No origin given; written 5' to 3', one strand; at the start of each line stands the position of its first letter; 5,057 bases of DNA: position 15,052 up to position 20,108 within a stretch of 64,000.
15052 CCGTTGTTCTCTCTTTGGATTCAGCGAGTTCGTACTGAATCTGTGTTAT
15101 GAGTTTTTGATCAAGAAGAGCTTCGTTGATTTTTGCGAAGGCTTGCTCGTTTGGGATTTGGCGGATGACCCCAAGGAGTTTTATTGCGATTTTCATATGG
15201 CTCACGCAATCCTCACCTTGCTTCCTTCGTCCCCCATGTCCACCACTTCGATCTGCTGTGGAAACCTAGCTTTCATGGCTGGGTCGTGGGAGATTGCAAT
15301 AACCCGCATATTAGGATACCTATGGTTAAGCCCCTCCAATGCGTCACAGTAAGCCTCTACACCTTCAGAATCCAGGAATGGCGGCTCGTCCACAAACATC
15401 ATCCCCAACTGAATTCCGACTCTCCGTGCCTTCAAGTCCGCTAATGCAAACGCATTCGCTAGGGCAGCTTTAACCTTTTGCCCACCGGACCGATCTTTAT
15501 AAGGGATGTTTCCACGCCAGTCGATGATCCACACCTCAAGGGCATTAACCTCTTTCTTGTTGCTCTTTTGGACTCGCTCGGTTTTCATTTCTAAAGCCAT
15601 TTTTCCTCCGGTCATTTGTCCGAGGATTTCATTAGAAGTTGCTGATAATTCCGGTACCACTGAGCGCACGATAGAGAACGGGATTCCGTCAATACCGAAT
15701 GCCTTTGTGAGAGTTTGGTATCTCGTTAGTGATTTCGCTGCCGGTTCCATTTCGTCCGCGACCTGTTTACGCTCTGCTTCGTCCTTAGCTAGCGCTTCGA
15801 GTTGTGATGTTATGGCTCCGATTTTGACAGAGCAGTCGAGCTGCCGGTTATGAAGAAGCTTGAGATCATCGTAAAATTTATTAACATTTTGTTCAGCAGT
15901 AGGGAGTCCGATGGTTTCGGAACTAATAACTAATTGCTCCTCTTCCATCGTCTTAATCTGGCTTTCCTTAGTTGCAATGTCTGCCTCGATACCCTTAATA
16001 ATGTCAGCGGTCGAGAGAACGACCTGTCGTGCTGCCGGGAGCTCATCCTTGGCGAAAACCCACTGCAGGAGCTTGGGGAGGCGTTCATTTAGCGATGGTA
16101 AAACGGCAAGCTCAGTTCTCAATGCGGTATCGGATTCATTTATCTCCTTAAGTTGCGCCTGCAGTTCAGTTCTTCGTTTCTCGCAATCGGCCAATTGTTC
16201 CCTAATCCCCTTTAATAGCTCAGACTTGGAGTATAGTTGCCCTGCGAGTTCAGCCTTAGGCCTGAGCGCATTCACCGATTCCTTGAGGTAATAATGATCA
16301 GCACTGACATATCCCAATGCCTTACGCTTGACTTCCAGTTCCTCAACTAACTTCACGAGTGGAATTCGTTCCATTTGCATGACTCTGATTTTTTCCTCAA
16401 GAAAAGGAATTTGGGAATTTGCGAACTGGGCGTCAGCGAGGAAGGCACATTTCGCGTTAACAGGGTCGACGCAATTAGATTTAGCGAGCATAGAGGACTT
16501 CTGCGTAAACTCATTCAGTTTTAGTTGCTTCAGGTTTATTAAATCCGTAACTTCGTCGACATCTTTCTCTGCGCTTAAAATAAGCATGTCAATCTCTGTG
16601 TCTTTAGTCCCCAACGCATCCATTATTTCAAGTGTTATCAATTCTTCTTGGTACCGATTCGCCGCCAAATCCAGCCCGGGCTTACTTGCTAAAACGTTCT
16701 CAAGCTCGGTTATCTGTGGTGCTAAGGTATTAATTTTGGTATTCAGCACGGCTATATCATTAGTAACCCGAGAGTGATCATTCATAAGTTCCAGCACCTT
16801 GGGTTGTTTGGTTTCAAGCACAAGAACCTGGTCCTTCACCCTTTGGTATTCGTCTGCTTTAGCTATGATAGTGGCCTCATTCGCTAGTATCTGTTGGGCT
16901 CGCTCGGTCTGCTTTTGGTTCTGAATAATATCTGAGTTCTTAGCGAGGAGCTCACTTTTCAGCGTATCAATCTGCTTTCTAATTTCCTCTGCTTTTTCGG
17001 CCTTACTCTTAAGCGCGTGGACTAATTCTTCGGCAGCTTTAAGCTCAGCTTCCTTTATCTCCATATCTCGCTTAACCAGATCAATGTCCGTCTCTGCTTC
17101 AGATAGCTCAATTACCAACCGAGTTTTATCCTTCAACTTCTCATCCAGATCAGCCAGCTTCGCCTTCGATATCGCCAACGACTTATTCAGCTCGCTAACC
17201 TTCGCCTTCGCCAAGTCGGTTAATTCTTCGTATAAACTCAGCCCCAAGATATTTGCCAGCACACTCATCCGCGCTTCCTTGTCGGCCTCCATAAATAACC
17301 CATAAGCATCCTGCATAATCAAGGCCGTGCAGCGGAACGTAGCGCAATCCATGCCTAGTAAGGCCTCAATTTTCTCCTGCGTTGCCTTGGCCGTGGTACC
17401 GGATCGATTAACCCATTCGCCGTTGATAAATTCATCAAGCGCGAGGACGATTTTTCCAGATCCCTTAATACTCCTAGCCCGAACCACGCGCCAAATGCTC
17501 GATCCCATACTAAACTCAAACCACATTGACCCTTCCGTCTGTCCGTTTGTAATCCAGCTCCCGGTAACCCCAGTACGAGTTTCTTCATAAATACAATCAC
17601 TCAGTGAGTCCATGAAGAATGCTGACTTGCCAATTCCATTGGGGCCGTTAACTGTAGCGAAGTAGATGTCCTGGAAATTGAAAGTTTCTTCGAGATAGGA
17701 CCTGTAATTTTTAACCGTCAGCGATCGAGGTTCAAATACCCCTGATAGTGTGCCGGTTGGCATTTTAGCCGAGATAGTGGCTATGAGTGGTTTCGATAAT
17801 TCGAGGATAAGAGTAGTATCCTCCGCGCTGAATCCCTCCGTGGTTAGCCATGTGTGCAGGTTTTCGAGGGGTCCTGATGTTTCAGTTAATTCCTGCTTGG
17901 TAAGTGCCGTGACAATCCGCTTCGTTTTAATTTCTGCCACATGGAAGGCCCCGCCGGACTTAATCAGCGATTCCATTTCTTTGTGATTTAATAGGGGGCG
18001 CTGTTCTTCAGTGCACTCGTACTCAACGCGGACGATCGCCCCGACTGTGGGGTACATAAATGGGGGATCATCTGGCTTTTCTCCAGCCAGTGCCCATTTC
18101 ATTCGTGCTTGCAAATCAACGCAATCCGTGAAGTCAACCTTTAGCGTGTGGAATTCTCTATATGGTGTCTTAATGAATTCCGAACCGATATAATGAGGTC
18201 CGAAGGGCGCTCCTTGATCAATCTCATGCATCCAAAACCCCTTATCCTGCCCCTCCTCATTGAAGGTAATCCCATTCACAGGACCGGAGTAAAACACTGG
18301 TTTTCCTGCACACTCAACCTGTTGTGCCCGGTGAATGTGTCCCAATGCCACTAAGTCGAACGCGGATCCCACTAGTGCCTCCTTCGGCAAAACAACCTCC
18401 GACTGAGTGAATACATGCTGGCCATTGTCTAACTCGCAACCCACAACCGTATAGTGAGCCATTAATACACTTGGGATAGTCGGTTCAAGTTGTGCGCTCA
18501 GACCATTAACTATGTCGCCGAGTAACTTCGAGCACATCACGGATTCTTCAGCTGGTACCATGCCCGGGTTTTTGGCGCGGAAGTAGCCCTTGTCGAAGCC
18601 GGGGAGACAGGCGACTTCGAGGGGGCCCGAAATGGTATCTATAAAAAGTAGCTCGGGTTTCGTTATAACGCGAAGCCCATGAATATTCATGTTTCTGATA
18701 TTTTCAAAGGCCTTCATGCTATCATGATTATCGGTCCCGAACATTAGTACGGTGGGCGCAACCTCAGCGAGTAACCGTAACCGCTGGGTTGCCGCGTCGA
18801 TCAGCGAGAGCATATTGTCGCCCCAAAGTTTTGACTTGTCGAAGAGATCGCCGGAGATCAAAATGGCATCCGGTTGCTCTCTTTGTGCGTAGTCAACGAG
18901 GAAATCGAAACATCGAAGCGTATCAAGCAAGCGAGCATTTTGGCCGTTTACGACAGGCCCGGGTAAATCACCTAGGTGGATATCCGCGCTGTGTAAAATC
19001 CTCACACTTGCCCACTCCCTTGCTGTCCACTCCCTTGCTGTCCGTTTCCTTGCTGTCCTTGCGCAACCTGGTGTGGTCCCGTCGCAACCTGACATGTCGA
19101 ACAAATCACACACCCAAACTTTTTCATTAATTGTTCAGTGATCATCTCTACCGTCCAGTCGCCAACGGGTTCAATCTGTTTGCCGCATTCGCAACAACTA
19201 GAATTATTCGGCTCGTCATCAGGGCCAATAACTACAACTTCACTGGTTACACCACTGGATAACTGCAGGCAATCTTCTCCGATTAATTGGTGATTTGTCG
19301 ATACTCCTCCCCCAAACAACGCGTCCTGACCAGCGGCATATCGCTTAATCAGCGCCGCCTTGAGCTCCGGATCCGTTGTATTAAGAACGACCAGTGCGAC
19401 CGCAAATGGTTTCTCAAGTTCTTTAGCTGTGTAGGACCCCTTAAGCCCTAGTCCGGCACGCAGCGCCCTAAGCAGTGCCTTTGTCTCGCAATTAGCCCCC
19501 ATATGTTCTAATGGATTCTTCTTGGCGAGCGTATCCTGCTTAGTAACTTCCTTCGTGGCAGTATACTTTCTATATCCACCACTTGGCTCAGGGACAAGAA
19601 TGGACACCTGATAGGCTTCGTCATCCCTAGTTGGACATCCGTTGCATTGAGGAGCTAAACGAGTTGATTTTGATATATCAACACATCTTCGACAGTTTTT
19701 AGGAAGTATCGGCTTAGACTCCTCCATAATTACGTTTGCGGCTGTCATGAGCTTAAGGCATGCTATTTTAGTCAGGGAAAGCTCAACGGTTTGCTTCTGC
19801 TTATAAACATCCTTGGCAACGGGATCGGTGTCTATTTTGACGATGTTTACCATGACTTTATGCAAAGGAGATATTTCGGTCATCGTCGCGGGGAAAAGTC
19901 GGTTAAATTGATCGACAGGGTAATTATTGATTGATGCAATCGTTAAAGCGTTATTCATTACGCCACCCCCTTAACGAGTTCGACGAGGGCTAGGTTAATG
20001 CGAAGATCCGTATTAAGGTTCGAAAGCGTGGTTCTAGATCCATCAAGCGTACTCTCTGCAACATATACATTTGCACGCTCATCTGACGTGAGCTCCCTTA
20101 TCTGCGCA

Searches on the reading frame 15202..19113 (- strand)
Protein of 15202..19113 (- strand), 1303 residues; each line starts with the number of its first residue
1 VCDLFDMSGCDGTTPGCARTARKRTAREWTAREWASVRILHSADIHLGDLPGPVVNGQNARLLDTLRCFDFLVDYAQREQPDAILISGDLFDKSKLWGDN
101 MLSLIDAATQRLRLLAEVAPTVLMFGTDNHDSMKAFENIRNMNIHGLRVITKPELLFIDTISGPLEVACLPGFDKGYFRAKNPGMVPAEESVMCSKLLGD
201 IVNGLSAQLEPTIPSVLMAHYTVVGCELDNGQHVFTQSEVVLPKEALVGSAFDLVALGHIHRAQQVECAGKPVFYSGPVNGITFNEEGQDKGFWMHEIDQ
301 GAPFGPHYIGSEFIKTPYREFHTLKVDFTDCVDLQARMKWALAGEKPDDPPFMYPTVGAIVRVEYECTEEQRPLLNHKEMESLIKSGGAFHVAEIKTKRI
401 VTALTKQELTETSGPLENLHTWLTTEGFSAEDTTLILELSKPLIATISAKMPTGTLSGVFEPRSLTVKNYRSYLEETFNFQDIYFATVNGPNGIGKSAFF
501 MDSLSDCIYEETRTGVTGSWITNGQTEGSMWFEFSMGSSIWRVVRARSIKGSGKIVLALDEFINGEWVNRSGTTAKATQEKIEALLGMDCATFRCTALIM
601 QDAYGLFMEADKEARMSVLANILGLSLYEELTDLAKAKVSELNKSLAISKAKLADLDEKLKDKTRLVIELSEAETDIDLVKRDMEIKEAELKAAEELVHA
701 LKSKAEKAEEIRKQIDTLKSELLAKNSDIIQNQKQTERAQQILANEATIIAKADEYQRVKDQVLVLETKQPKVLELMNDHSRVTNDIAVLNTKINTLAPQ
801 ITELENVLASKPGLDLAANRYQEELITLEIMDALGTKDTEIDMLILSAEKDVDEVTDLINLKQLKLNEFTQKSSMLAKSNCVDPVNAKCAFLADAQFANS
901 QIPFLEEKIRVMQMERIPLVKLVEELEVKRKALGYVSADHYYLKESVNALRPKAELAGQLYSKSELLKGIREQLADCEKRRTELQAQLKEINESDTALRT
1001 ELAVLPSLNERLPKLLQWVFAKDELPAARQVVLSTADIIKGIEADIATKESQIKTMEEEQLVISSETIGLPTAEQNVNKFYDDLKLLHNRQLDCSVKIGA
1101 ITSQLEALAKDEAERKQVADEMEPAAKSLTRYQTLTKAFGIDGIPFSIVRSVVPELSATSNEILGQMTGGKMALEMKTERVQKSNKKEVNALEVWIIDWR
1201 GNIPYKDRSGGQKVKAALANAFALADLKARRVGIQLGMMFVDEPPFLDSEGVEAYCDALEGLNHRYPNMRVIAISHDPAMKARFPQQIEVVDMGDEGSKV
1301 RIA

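Call 23: search_protein_families(library=phrogs, proteins=[window:15202-19113:-], max_evalue=0.00001)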
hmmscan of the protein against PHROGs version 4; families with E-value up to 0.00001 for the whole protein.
window:15202-19113:- (1303 aa): 3 families
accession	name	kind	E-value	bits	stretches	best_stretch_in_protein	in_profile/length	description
phrog_77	-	DNA, RNA and nucleotide metabolism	4.3e-90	304.6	1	349-1300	208-952/967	SbcC-like subunit of palindrome specific endonuclease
phrog_19980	-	unknown function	9.8e-24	84.7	2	967-1302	727-1065/1068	-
phrog_100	-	DNA, RNA and nucleotide metabolism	3.1e-22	79.9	1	37-894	29-811/989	SbcD-like subunit of palindrome specific endonuclease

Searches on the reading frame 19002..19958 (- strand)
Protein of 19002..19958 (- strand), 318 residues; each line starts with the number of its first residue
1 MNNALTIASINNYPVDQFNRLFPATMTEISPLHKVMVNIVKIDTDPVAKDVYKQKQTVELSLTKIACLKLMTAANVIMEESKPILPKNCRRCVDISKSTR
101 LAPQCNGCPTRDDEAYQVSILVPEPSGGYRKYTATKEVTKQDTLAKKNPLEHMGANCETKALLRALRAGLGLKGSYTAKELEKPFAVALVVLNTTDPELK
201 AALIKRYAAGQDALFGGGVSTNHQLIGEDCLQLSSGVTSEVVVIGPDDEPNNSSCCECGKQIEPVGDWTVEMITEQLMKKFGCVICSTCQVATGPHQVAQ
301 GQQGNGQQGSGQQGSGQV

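Call 23: search_protein_families(library=phrogs, proteins=[window:19002-19958:-], max_evalue=0.00001)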
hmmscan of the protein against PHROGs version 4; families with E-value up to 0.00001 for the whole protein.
window:19002-19958:- (318 aa): 1 family
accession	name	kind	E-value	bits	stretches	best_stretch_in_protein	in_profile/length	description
phrog_13782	-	unknown function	2.8e-61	208.9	2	6-218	7-235/338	-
